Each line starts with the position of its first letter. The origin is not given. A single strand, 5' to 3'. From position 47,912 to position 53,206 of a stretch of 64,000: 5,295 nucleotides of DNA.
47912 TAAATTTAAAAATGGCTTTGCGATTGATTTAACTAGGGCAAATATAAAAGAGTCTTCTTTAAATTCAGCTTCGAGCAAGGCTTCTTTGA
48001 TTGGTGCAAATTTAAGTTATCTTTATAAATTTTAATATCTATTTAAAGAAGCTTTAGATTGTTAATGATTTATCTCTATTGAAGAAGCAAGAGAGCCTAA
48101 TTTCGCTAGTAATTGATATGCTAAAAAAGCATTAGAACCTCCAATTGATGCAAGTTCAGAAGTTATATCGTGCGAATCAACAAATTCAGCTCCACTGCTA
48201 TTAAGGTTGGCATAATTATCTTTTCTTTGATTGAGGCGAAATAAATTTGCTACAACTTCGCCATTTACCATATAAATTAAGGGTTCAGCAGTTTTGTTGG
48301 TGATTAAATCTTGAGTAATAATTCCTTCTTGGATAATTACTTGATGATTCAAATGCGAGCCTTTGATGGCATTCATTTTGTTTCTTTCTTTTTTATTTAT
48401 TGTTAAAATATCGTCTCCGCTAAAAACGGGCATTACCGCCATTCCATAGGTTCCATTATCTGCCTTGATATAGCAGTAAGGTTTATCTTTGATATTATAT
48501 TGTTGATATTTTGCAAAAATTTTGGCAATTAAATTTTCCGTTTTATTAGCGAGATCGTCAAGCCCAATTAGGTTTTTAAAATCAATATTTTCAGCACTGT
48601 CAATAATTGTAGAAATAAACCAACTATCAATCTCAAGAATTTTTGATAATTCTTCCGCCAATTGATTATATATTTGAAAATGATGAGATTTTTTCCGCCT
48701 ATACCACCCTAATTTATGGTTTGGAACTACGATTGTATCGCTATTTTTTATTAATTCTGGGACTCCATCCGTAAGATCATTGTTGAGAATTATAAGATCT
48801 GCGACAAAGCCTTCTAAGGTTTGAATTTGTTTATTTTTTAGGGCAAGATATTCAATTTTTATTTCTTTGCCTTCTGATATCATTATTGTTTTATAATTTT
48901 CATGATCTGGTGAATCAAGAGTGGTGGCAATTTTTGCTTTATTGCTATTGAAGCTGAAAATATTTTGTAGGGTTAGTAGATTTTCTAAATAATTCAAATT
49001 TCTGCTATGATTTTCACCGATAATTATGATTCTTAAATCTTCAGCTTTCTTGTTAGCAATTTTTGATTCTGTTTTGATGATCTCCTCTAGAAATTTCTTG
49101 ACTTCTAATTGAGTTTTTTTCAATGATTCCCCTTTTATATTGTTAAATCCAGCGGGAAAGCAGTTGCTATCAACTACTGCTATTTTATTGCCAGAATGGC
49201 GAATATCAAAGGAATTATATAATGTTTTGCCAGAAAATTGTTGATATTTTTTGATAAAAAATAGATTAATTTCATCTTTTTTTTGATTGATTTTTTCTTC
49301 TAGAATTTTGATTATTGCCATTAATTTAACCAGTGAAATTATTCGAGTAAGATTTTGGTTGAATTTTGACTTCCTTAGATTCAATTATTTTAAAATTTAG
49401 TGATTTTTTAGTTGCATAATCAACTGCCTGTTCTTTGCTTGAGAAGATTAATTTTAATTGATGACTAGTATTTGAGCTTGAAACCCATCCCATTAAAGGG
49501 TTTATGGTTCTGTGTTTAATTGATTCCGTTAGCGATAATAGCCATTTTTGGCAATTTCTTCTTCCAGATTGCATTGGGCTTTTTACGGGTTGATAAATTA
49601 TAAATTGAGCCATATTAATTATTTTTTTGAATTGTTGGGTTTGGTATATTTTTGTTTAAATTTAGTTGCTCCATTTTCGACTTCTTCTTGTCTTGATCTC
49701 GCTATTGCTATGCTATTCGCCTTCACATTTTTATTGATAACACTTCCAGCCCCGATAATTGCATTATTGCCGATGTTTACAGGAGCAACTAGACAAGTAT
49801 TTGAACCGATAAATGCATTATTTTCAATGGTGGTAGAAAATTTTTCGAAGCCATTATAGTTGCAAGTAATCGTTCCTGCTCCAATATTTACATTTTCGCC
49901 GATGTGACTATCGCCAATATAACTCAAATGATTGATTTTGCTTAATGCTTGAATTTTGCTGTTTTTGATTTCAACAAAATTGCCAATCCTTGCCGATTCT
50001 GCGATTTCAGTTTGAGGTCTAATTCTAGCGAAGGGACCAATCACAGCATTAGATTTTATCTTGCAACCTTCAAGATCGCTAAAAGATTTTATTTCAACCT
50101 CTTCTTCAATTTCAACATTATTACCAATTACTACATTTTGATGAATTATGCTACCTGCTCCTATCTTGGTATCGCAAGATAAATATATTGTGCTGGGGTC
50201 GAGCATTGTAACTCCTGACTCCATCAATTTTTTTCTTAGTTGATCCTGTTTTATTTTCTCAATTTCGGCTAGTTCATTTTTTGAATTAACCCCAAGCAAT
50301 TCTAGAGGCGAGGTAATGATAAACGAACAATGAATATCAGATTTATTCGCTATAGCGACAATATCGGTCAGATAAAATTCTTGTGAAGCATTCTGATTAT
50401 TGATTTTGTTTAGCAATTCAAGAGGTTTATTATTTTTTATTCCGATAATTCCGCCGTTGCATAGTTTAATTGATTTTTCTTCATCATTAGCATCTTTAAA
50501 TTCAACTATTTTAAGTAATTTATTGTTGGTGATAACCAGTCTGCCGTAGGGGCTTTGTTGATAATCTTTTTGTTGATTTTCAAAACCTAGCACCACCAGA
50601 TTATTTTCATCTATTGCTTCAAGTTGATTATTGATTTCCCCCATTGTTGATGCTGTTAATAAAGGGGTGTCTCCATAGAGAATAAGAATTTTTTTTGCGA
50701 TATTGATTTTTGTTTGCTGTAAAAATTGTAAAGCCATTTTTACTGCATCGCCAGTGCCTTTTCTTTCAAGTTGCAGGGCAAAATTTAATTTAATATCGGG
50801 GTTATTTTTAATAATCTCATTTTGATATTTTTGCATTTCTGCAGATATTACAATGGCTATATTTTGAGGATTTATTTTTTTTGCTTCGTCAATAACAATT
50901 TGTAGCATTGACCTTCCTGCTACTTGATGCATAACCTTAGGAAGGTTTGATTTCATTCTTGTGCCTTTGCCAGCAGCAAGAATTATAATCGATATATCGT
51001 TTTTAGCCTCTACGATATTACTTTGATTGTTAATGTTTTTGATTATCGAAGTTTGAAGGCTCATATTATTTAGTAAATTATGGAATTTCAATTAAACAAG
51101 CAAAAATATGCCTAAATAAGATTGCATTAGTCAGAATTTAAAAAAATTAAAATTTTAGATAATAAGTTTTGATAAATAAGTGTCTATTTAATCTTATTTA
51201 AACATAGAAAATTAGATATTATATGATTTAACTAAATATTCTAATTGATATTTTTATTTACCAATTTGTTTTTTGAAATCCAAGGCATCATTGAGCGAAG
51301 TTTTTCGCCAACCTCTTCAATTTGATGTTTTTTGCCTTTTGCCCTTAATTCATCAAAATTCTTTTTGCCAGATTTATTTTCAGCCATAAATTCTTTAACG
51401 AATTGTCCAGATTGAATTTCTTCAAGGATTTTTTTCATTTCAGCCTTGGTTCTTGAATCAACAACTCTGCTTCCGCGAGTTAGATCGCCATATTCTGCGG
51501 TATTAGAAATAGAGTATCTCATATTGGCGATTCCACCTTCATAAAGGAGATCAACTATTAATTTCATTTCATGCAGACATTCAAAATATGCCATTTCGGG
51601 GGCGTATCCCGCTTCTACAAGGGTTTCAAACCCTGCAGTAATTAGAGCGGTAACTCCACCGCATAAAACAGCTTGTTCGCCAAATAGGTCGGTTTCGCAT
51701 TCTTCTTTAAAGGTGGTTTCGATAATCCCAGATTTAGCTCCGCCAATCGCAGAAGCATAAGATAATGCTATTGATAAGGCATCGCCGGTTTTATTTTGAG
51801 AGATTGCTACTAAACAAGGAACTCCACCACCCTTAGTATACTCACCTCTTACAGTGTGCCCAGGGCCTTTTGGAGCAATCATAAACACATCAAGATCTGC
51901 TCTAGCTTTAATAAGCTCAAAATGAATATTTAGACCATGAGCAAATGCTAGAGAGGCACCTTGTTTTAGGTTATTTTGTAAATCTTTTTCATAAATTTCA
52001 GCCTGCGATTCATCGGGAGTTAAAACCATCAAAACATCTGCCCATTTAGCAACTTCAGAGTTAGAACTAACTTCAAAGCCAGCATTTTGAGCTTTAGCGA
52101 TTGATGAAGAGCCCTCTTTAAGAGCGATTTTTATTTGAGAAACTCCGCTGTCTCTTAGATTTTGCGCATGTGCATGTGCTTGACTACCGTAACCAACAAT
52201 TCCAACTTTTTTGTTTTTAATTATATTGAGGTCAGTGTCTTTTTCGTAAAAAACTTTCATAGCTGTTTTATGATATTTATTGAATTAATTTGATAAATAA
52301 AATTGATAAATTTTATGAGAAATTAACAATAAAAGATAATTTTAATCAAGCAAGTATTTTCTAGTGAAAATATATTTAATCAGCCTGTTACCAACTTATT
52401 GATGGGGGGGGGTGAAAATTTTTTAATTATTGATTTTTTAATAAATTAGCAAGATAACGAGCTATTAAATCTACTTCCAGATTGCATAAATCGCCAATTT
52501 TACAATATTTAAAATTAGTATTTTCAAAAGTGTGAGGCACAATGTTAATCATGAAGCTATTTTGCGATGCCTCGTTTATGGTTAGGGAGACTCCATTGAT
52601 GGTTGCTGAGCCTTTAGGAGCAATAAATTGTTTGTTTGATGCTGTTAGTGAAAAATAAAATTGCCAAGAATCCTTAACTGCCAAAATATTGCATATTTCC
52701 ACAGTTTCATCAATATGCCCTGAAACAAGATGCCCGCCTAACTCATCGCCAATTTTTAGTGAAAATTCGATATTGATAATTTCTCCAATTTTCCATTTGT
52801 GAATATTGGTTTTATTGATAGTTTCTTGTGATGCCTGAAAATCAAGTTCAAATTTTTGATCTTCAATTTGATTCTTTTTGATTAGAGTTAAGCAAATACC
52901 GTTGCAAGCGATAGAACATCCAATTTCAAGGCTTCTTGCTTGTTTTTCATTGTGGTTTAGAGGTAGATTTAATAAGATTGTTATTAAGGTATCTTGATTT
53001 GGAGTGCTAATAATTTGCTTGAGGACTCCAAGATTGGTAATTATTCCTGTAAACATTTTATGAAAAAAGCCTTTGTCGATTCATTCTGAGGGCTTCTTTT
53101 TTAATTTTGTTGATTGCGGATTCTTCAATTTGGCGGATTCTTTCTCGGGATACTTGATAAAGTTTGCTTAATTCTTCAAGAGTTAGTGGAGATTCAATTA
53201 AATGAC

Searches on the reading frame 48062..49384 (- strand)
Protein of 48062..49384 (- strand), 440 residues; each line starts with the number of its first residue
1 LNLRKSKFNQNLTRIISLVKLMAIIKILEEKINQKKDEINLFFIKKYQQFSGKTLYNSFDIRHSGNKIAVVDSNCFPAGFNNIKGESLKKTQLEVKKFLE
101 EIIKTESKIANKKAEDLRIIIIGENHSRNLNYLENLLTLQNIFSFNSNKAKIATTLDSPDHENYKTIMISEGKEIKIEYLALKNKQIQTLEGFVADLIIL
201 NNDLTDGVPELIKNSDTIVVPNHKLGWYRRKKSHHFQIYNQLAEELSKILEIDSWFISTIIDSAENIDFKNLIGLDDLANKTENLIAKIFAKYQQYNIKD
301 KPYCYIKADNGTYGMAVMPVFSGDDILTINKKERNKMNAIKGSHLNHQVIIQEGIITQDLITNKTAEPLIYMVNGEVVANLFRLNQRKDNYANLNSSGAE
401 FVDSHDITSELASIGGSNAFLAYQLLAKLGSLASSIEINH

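Call 21: search_protein_families(library=pfam, proteins=[window:48062-49384:-], max_evalue=0.00001)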
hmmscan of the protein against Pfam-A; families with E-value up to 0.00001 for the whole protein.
window:48062-49384:- (440 aa): 1 family
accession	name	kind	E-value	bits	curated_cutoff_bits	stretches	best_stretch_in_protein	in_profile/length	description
PF08886.16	GshA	-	2e-113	379.4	25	1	29-438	1-402/402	Glutamate-cysteine ligase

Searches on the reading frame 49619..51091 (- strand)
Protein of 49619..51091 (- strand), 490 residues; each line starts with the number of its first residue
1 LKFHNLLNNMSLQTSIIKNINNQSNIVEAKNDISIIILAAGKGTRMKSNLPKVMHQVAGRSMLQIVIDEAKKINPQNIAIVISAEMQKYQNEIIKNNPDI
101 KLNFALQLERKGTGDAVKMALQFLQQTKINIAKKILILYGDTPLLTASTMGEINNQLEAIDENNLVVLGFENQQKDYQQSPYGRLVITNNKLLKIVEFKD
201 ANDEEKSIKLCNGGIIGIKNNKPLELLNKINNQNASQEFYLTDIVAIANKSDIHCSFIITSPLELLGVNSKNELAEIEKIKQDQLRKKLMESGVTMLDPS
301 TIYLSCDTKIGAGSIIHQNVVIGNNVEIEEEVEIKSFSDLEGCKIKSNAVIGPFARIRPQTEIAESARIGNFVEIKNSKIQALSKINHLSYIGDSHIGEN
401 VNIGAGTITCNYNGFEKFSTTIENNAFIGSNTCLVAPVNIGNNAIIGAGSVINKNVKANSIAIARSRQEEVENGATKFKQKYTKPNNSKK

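Call 21: search_protein_families(library=pfam, proteins=[window:49619-51091:-], max_evalue=0.00001)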
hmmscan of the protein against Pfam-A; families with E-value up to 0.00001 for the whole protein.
window:49619-51091:- (490 aa): 6 families
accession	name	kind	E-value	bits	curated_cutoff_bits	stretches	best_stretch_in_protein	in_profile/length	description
PF00132.30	Hexapep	-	1.5e-27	94.5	27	3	420-454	2-36/36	Bacterial transferase hexapeptide (six repeats)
PF12804.13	NTP_transf_3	-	7.6e-14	52.6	27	1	36-174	2-127/160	MobA-like NTP transferase domain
PF00483.29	NTP_transferase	-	7.1e-11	42.6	21.2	1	36-199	3-161/245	Nucleotidyl transferase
PF14602.12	Hexapep_2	-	3.1e-09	36.8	27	1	420-453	2-33/34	Hexapeptide repeat of succinyl-transferase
PF25084.1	LbH_EIF2B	-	3.4e-09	37.1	54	0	341-407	14-85/105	EIF2B subunit epsilon LbH domain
PF01128.25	IspD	-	2e-07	31.4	27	1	34-156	2-116/221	2-C-methyl-D-erythritol 4-phosphate cytidylyltransferase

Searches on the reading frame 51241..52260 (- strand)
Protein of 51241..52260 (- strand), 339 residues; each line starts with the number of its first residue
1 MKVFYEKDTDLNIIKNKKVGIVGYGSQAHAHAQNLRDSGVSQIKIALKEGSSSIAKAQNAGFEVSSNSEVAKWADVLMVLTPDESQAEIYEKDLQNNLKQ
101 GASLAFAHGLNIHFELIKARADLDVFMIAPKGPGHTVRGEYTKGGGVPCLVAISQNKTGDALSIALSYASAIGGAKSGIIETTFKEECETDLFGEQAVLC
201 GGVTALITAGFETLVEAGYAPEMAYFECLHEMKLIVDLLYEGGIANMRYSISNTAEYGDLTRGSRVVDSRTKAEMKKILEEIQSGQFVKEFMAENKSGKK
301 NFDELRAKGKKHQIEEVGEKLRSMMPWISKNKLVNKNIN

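Call 21: search_protein_families(library=pfam, proteins=[window:51241-52260:-], max_evalue=0.00001)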
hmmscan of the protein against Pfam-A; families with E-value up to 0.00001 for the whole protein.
window:51241-52260:- (339 aa): 4 families
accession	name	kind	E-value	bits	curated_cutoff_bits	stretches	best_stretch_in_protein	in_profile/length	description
PF07991.19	KARI_N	-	1.3e-70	236.6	20.6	1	14-178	2-165/165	Acetohydroxy acid isomeroreductase, NADPH-binding domain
PF01450.25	KARI_C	-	1.4e-67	226.9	29.1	1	184-327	1-144/144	Ketol-acid reductoisomerase, C-terminal domain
PF02826.25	2-Hacid_dh_C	-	1e-06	28.7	25.1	1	9-103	29-122/178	D-isomer specific 2-hydroxyacid dehydrogenase, NAD binding domain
PF03807.23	F420_oxidored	-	7.6e-06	26.9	21.6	0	18-89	1-75/94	NADP oxidoreductase coenzyme F420-dependent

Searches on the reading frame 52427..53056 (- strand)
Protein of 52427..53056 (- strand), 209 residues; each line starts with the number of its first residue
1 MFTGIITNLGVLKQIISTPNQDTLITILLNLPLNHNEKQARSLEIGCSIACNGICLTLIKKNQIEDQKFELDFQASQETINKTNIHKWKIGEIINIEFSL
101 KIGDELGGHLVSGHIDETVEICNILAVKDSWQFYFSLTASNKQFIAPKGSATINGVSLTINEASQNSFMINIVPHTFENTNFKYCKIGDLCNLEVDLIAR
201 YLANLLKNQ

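Call 21: search_protein_families(library=pfam, proteins=[window:52427-53056:-], max_evalue=0.00001)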
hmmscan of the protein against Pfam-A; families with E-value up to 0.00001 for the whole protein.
window:52427-53056:- (209 aa): 1 family
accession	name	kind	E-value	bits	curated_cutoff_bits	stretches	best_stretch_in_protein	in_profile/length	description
PF00677.23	Lum_binding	-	4.1e-38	129.7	27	2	112-196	1-86/86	Lumazine binding domain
